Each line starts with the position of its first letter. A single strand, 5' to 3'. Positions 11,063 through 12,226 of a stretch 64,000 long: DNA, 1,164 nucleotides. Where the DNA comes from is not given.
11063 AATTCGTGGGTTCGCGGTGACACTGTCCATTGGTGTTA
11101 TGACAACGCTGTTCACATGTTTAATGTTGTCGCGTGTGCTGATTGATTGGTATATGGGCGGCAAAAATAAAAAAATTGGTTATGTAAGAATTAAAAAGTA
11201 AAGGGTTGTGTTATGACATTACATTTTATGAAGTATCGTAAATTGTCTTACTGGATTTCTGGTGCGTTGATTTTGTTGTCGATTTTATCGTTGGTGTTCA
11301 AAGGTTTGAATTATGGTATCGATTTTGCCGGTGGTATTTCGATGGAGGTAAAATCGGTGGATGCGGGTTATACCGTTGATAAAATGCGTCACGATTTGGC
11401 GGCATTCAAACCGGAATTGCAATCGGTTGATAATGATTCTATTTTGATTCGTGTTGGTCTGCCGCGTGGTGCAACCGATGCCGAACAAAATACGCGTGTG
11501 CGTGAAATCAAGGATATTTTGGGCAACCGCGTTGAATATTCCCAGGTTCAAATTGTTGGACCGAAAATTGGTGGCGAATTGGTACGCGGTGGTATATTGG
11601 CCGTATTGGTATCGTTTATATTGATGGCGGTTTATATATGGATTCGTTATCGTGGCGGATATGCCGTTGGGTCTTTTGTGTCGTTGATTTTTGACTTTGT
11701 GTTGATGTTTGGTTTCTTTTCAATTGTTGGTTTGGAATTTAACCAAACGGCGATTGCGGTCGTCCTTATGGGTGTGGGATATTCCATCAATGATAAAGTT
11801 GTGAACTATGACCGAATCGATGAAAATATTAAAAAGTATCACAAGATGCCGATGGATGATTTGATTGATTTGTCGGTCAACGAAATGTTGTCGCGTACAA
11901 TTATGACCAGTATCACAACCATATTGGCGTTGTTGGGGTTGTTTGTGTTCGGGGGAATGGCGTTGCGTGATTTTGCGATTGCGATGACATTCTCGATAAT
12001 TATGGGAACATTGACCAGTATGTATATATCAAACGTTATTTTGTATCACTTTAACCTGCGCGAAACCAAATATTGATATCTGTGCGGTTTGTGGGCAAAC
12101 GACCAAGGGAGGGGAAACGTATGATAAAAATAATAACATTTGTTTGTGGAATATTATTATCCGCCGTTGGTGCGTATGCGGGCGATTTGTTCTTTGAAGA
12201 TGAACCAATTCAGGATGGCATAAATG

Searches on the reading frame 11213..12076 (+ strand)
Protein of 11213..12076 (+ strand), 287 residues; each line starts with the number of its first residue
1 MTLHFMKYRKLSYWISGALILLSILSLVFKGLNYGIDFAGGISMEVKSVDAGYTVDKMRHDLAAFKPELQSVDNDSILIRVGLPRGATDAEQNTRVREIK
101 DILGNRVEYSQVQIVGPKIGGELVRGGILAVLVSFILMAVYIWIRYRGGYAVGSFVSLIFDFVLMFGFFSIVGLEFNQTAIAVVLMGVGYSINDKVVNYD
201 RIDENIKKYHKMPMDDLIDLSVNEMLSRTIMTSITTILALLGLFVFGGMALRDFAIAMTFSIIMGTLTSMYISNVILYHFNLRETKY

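Call 10: find_encoding_contigs(protein=window:11213-12076:+, flank=10000, max_places=1)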
Protein window:11213-12076:+ (287 aa): 23 contigs read that carry it; 1 place shown.
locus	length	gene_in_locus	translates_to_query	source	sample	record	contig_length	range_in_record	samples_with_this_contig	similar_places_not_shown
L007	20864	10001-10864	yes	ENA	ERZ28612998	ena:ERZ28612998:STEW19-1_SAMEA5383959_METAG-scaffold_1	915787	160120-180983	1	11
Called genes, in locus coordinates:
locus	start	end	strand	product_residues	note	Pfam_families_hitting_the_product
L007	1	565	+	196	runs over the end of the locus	-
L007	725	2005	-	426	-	PF02403:Seryl_tRNA_N, PF00587:tRNA-synt_2b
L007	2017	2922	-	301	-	PF00890:FAD_binding_2 (faint), PF01266:DAO (faint), PF03486:HI0933_like (faint), PF07992:Pyr_redox_2, PF12831:FAD_oxidored (weak), PF13738:Pyr_redox_3, PF00070:Pyr_redox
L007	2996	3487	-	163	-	PF00226:DnaJ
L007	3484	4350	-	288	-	PF02899:Phage_int_SAM_1, PF00589:Phage_integrase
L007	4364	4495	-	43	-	-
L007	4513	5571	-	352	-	PF03739:LptF_LptG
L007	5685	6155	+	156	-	PF03449:GreA_GreB_N, PF01272:GreA_GreB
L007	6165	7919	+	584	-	PF02518:HATPase_c (weak), PF13589:HATPase_c_3, PF01119:DNA_mis_repair, PF08676:MutL_C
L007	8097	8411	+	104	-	PF02699:YajC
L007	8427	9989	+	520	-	PF21760:SecD_1st, PF22599:SecDF_P1_head, PF02355:SecD_SecF_C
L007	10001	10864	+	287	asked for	PF07549:Sec_GG, PF02355:SecD_SecF_C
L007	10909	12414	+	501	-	PF00595:PDZ (weak), PF17820:PDZ_6 (weak), PF03572:Peptidase_S41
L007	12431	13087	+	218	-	PF01569:PAP2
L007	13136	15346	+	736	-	PF17854:FtsK_alpha, PF01580:FtsK_SpoIIIE, PF01935:DUF87 (weak), PF09397:FtsK_gamma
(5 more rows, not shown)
